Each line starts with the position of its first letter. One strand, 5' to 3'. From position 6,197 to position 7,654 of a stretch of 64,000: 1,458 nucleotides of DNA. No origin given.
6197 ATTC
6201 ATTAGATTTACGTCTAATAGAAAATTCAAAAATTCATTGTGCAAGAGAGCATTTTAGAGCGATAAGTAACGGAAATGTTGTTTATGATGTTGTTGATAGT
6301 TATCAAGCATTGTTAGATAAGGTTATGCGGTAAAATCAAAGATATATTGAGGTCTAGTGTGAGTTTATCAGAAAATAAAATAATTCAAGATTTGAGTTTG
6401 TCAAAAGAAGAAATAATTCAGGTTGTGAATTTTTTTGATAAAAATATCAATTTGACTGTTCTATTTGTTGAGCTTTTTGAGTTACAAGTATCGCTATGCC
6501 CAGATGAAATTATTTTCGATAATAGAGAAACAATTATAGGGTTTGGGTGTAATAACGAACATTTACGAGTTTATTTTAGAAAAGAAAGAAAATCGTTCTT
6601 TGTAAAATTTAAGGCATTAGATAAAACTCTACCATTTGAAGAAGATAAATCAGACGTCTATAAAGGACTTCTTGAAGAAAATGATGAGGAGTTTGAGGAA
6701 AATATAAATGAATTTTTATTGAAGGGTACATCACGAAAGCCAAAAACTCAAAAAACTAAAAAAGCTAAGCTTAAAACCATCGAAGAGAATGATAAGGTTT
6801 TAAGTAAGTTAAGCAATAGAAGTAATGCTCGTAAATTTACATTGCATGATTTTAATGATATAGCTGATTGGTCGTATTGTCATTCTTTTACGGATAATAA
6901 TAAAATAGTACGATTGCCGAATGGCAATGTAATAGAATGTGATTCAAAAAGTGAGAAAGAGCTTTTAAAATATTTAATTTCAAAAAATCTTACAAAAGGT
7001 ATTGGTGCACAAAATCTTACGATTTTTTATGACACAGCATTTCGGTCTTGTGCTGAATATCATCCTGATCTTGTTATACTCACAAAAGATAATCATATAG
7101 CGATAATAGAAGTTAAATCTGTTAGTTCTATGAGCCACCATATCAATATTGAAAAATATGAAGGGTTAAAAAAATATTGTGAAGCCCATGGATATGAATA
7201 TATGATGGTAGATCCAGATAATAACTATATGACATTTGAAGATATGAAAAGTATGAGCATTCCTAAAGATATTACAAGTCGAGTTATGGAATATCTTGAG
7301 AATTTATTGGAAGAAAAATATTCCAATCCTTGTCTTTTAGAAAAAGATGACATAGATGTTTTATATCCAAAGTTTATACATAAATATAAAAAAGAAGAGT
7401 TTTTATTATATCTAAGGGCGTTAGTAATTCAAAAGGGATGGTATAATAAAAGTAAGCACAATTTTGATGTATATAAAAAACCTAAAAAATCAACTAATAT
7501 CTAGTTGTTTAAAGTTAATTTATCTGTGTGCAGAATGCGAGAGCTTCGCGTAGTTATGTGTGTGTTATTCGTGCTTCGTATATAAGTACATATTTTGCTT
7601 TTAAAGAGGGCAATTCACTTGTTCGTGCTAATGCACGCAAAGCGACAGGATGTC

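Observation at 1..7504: Four-gene defence operon built around a Type III Res-like helicase-nuclease with no methyltransferase in view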

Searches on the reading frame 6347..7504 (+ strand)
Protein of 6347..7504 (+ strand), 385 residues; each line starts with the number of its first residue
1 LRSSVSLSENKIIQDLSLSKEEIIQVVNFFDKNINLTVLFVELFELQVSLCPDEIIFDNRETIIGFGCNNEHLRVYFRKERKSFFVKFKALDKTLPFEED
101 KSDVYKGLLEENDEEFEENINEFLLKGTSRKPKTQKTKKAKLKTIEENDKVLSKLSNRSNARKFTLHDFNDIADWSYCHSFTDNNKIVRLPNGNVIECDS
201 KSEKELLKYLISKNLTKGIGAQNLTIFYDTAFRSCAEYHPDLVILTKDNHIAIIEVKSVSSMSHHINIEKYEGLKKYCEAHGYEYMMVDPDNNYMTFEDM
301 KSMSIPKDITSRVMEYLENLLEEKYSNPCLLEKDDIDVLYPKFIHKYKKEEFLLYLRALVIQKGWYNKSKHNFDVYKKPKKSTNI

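Call 3: search_protein_families(library=pfam, proteins=[window:6347-7504:+], max_evalue=0.01)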
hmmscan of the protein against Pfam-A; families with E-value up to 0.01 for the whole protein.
window:6347-7504:+ (385 aa): 3 families
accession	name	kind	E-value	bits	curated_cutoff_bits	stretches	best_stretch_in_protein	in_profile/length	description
PF08722.17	Tn7_TnsA-like_N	-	6.1e-06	27.1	26.5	1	219-288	7-83/85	TnsA-like endonuclease N terminal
PF01870.24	Hjc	-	0.0039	17.5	21.1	0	235-285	26-75/93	Archaeal holliday junction resolvase (hjc)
PF18743.7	AHJR-like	-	0.0052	16.8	26.1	0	237-304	42-108/123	REase_AHJR-like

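Call 4: search_protein_families(library=padloc, proteins=[window:6347-7504:+], max_evalue=0.01)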
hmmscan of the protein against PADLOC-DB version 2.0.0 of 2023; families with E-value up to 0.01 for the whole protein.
window:6347-7504:+ (385 aa): 0 families

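Call 25: search_protein_families(library=ncbifam, proteins=[window:6347-7504:+], max_evalue=0.001)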
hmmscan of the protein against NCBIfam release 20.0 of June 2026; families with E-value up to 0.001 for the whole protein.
window:6347-7504:+ (385 aa): 1 family
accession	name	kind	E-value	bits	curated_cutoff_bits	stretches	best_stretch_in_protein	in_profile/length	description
NF033179.1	TnsA_like_Actin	subfamily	7.6e-06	25.5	110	1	193-292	37-134/212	TnsA-like heteromeric transposase endonuclease subunit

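Call 30: find_homologous_proteins(query=window:6347-7504:+, max_evalue=0.001)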
Query window:6347-7504:+ (385 aa): 35 proteins with E <= 0.001 among 3987 candidates.
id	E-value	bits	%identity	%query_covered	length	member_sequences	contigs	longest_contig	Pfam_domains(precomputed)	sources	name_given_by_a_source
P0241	8.9e-250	846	100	99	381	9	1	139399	PF08722.18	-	-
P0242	5.0e-111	389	51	95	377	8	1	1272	PF08722.18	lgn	-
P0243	4.2e-110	386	53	95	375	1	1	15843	PF08722.18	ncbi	-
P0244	9.2e-110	385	52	95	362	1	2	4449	PF08722.18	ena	-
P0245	4.1e-109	383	53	95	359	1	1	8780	PF08722.18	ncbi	-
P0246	4.2e-108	380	50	96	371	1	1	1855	PF08722.18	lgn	-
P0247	8.5e-108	379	51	95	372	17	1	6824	PF08722.18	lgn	-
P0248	1.9e-107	378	52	95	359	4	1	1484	PF08722.18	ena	-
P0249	1.3e-106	375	50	95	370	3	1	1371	PF08722.18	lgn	-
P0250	5.6e-106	373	51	93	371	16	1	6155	PF08722.18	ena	-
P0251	1.3e-104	368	50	95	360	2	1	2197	PF08722.18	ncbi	-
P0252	2.9e-102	361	50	94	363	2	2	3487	PF08722.18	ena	-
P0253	1.1e-101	359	49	95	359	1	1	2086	PF08722.18,PF27151.1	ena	-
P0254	2.0e-100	355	50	95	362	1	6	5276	PF08722.18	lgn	-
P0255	3.9e-100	354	51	92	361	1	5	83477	PF08722.18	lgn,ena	-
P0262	2.0e-64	236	50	59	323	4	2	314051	PF08722.18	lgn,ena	-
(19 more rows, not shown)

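Call 31: find_encoding_contigs(protein=P0243, flank=7000, max_places=3)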
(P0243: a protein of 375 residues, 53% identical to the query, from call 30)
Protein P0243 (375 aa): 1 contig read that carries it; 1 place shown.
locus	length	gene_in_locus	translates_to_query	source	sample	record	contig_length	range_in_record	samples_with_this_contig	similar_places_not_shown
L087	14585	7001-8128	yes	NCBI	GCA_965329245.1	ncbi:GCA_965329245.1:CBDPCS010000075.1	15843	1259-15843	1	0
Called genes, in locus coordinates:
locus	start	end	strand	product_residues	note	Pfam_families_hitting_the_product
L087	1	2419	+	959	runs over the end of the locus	PF00580:UvrD-helicase, PF13086:AAA_11 (weak), PF13245:AAA_19, PF13604:AAA_30 (faint), PF13361:UvrD_C, PF13538:UvrD_C_2 (faint), PF12705:PDDEXK_1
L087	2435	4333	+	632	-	PF01555:N6_N4_Mtase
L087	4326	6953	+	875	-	PF04851:ResIII (faint), PF08722:Tn7_TnsA-like_N (weak)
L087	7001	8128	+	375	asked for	PF08722:Tn7_TnsA-like_N (faint)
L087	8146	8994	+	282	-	-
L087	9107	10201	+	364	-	PF04326:SLFN_AlbA_2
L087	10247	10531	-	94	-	-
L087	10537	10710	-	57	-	-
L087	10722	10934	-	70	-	-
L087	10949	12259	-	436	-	PF14284:PcfJ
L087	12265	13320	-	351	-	PF14058:PcfK (weak), PF01624:MutS_I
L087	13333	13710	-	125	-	-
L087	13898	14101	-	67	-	-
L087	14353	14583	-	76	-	?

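Call 32: find_encoding_contigs(protein=P0255, flank=7000, max_places=3)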
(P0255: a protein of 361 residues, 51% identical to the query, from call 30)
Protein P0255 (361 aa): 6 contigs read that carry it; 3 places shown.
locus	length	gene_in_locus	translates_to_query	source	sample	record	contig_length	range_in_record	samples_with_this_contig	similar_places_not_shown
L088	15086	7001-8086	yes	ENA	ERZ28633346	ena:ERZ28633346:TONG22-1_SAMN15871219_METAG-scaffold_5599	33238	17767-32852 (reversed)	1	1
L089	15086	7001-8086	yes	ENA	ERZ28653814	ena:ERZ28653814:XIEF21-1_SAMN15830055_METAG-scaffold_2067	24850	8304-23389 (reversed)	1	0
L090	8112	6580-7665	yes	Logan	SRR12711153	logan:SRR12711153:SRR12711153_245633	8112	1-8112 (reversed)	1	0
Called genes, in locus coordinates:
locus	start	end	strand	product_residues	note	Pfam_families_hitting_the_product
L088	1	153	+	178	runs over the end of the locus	?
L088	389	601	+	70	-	PF13443:HTH_26, PF01381:HTH_3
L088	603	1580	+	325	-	-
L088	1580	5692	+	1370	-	PF04851:ResIII, PF07669:Eco57I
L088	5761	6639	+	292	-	PF01870:Hjc (weak), PF08722:Tn7_TnsA-like_N (weak)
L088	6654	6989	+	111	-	-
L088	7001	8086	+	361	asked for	PF08722:Tn7_TnsA-like_N (weak)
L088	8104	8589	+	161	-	-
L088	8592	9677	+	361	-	PF01661:Macro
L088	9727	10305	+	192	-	-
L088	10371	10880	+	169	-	PF01381:HTH_3 (weak)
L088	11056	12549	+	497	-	PF01936:NYN (weak)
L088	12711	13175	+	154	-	-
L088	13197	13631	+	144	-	-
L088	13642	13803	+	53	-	-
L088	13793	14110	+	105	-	-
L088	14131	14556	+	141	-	-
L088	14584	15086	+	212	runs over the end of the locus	-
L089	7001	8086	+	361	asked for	PF08722:Tn7_TnsA-like_N (weak)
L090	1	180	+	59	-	?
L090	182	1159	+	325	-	-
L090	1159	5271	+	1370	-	PF04851:ResIII, PF07669:Eco57I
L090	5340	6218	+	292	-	PF01870:Hjc (weak), PF08722:Tn7_TnsA-like_N (weak)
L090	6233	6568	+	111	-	-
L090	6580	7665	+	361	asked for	PF08722:Tn7_TnsA-like_N (weak)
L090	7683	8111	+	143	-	?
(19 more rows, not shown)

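Call 33: find_encoding_contigs(protein=P0262, flank=7000, max_places=3)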
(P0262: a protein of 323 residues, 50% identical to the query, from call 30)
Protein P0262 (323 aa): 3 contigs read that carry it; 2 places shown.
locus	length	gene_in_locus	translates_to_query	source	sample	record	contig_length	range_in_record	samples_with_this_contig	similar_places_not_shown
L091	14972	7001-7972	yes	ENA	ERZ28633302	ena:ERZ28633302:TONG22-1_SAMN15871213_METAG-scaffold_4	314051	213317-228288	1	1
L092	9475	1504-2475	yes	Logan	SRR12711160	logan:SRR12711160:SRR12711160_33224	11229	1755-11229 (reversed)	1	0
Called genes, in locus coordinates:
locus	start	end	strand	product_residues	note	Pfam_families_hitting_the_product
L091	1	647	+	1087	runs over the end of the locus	PF00176:SNF2-rel_dom (weak), PF04851:ResIII, PF00271:Helicase_C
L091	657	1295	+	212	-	PF14335:DUF4391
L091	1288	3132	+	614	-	PF01555:N6_N4_Mtase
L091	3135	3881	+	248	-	-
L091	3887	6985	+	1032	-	PF04851:ResIII, PF00270:DEAD (weak), PF19778:RE_endonuc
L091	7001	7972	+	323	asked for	PF08722:Tn7_TnsA-like_N (weak)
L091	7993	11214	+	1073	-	-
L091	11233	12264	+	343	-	PF01661:Macro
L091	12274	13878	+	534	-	PF04545:Sigma70_r4 (faint), PF26169:HHH_XRCC3_RpoA (faint), PF03118:RNA_pol_A_CTD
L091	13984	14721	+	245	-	PF05762:VWA_CoxE (faint)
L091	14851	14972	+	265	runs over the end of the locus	-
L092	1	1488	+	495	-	?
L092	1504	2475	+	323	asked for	PF08722:Tn7_TnsA-like_N (weak)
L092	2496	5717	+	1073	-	-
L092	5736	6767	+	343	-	PF01661:Macro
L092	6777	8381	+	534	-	PF04545:Sigma70_r4 (faint), PF26169:HHH_XRCC3_RpoA (faint), PF03118:RNA_pol_A_CTD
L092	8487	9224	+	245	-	PF05762:VWA_CoxE (faint)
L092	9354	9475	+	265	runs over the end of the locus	-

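Call 36: find_related_loci(query=A1, collection=metagenome_contigs, flank=10000)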
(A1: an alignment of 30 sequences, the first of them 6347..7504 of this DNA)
Query A1 (385 aa) in metagenome_contigs; peptide patterns used: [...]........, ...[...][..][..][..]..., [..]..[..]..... (x = any residue, [..] = any of these).
273 stretches matched a pattern; 9 encode a relative of the query (tblastn E <= 1e-3); 9 distinct loci.
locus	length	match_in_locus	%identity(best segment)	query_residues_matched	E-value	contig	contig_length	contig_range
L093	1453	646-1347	50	151-384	4e-76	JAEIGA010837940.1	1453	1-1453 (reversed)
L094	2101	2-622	55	173-381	8e-70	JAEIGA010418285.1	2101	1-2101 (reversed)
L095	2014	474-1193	45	143-381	3e-66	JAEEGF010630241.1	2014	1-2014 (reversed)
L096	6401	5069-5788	45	143-381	4e-64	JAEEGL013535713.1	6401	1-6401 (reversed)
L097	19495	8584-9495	39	72-381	7e-50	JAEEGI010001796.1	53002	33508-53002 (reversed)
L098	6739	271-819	45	139-328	1e-45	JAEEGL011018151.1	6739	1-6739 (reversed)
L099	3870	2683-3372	39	149-381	1e-45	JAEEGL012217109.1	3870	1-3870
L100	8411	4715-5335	38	117-321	8e-40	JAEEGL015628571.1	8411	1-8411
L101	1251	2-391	45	248-379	7e-39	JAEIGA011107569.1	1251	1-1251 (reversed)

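Call 38: search_protein_families(library=pfam, proteins=[L096:2-2218:+, L096:2389-3804:+, L096:3877-4848:+, L097:4957-5871:+, L097:5882-8413:+, L097:9581-12424:+, L097:12426-17189:+, L099:1626-2510:+, L091:7993-11214:+, L091:3135-3881:+], max_evalue=0.001)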
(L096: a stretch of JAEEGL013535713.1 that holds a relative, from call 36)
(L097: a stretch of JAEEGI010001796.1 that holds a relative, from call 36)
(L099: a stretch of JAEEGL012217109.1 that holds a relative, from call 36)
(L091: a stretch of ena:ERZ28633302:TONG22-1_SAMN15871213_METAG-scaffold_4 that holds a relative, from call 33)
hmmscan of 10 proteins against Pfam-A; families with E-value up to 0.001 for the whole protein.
L096:2-2218:+ (738 aa): 3 families
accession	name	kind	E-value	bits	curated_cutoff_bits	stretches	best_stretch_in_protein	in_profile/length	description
PF02896.24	PEP-utilizers_C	-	3.5e-77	259.9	22.8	1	381-732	5-291/293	PEP-utilising enzyme, PEP-binding domain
PF01326.24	PPDK_N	-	8.6e-31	107.9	27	2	64-153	134-221/328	Pyruvate phosphate dikinase, AMP/ATP-binding domain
PF00391.29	PEP-utilizers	-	7.2e-23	80.4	23.1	1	282-364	2-72/72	PEP-utilising enzyme, mobile domain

L096:2389-3804:+ (471 aa): 0 families

L096:3877-4848:+ (323 aa): 0 families

L097:4957-5871:+ (304 aa): 3 families
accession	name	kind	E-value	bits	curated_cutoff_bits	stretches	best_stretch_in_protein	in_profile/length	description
PF08378.17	NERD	-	1.4e-20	74.3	22.1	1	51-150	2-96/111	Nuclease-related domain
PF01396.24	Zn_ribbon_Top1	-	2e-12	47.1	32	1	266-303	3-35/39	Topoisomerase DNA binding C4 zinc finger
PF06839.17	Zn_ribbon_GRF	-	4e-05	24.1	25.9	1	266-300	2-38/45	GRF zinc finger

L097:5882-8413:+ (843 aa): 10 families
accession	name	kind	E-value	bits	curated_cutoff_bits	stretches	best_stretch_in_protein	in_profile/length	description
PF00580.27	UvrD-helicase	-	9.4e-46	157.1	23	2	139-226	2-93/271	UvrD/REP helicase N-terminal domain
PF13245.12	AAA_19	-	5.8e-22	78.7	25.1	1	146-568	7-133/134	AAA domain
PF13361.12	UvrD_C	-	3.5e-14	53.4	25.6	1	700-772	286-346/350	UvrD-like helicase C-terminal domain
PF13538.12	UvrD_C_2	-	2e-11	44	27.4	1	747-771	27-51/52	UvrD-like helicase C-terminal domain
PF01396.24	Zn_ribbon_Top1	-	1.4e-09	38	32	1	798-821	4-27/39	Topoisomerase DNA binding C4 zinc finger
PF01443.25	Viral_helicase1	-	2.9e-06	27.7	21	0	674-772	159-227/228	Viral superfamily 1 RNA helicase core domain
PF13604.12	AAA_30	-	8.8e-06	26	27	0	151-218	19-76/191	AAA domain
PF21445.3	ADDB_N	-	1.5e-05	24.8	26.6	0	443-550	113-223/290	ADDB, N-terminal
PF13086.12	AAA_11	-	2e-05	24.9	27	1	148-254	15-118/257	AAA domain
PF13401.12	AAA_22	-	0.00028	21.6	27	0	511-559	74-122/130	AAA domain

L097:9581-12424:+ (947 aa): 4 families
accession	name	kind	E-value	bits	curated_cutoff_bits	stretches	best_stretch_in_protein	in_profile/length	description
PF00271.37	Helicase_C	-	1.5e-17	64.3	23.5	1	440-546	11-110/110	Helicase conserved C-terminal domain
PF00176.29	SNF2-rel_dom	-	2.1e-14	53.8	24.9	1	119-296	9-187/290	SNF2-related domain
PF04851.21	ResIII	-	6.6e-12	46.1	22.5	1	107-273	3-163/164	Type III restriction enzyme, res subunit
PF00270.35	DEAD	-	1.3e-11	45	26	1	115-273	7-161/167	DEAD/DEAH box helicase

L097:12426-17189:+ (1587 aa): 3 families
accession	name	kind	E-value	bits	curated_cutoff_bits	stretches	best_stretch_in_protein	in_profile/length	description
PF07669.17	Eco57I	-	1.3e-18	68.1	25.3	1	920-977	35-92/171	Eco57I restriction-modification methylase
PF02384.22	N6_Mtase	-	9.3e-08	32.2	20.4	1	519-622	12-104/311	N-6 DNA Methylase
PF20473.4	MmeI_Mtase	-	2.3e-05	24.1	27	1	560-642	16-85/259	MmeI, DNA-methyltransferase domain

L099:1626-2510:+ (294 aa): 0 families

L091:7993-11214:+ (1073 aa): 0 families

L091:3135-3881:+ (248 aa): 0 families

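Call 44: predict_structure(alignment_id=A1)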
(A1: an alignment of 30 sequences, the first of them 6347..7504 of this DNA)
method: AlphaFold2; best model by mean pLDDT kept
length: 385 residues; sequences in the alignment: 30
mean_pLDDT: 87.8   pTM: 0.63
mean pLDDT of the five models: 87.8, 87.4, 87.3, 86.6, 86.6
residues with pLDDT >= 90: 277; 70-90: 51; 50-70: 34; < 50: 23
segments of 3 or more residues with pLDDT < 50: 1-9, 128-139
pLDDT, mean of each block of 10 residues (from residue 1): 42 78 96 97 97 93 92 95 94 94 98 95 68 41 81 96 92 67 72 82 94 92 86 93 95 97 97 97 98 98 97 89 68 94 96 98 96 93 60
secondary structure, 60 per line:
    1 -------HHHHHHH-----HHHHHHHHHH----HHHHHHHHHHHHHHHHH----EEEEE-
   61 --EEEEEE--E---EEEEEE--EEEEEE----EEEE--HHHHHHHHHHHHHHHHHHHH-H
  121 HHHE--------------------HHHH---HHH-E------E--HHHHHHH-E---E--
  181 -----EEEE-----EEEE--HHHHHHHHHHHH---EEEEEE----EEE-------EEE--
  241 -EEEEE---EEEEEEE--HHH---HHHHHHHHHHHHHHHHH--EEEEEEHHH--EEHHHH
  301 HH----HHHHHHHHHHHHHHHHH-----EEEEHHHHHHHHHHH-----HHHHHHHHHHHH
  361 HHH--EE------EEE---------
elements in order: H8-14 H20-29 H34-50 E55-59 E63-68 E75-80 E83-88 E93-96 H99-118 H120-123 H145-148 H166-172 E186-189 E195-198 H201-212 E216-221 E226-228 E236-238 E242-246 E250-256 H265-281 E284-289 H297-302 H307-323 E329-332 H333-343 H349-363 E374-376

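Call 47: fold_search(model_id=the predicted structure, library=pdb)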
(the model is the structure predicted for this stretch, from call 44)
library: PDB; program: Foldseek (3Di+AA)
matches with E <= 10: 268; with E <= 0.001: 3
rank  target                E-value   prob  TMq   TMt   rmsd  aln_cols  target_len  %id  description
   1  1t0f_B                1.9e-04  1.00  0.25  0.36  18.1       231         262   13  Crystal Structure of the TnsA/TnsC(504-555) complex (released 2004-11-09)
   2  1t0f_A                2.2e-04  1.00  0.25  0.36  19.0       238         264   12  Crystal Structure of the TnsA/TnsC(504-555) complex (released 2004-11-09)
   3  1f1z_A                4.6e-04  1.00  0.26  0.38  18.2       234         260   13  TNSA, a catalytic component of the TN7 transposition system (released 2000-06-28)
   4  9bw1_M                4.8e-03  0.99  0.26  0.14  14.1       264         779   10  TnsABCD-DNA transpososome (released 2024-10-16)
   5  4tkd_B                1.2e-01  0.92  0.15  0.45   3.6        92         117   18  Sulfolobus solfataricus HJC mutants (released 2015-08-12)
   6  2vld_A                1.6e-01  0.14  0.11  0.17  19.1       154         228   17  crystal structure of a repair endonuclease from Pyrococcus abyssi (released 2009-05-19)
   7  9iac_A                1.6e-01  0.16  0.13  0.17  14.7       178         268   12  Structure of the Argonaute-associated Cas4 family protein 1 (ACE1) from Microcystis aeruginosa (MaACE1) (released 2025-04-23)
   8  6xl1_A                1.9e-01  0.57  0.15  0.15   5.5        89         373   13  crystal structure of cA4-activated Card1(D294N) (released 2020-12-30)
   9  5gkj_B                1.9e-01  0.15  0.11  0.17  14.3       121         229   17  Structure of EndoMS in apo form (released 2016-11-02)
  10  2vld_B                2.1e-01  0.13  0.12  0.17  18.9       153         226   18  crystal structure of a repair endonuclease from Pyrococcus abyssi (released 2009-05-19)
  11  8gao_G                2.3e-01  0.20  0.10  0.12  14.4       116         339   15  bacteriophage T4 stalled primosome with mutant gp41-E227Q (released 2023-06-07)
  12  7lwa_A                2.4e-01  0.18  0.12  0.17  16.5       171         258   10  Human Exonuclease 5 crystal structure (T88E) in complex with ssDNA and Mg (released 2021-07-14)
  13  4dap                  2.9e-01  0.16  0.13  0.20  13.3       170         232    9  The structure of Escherichia coli SfsA (released 2013-08-14)
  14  8dvf_H                2.9e-01  0.08  0.16  0.18  18.2       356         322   12  T4 Bacteriophage primosome with single strand DNA, state 1 (released 2023-06-14)
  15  6wxw_A                3.0e-01  0.60  0.18  0.19   7.7       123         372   15  crystal structure of apo Card1 (released 2020-12-30)
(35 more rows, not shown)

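Call 75: find_related_loci(query=A1, collection=viral_contigs, flank=8000)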
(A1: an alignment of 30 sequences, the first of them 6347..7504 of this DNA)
Query A1 (385 aa) in viral_contigs; peptide patterns used: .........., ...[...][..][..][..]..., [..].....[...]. (x = any residue, [..] = any of these).
18 stretches matched a pattern; 1 encode a relative of the query (tblastn E <= 1e-3); 1 distinct loci.
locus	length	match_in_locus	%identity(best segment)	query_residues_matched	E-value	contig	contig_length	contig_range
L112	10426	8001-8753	39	124-381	9e-55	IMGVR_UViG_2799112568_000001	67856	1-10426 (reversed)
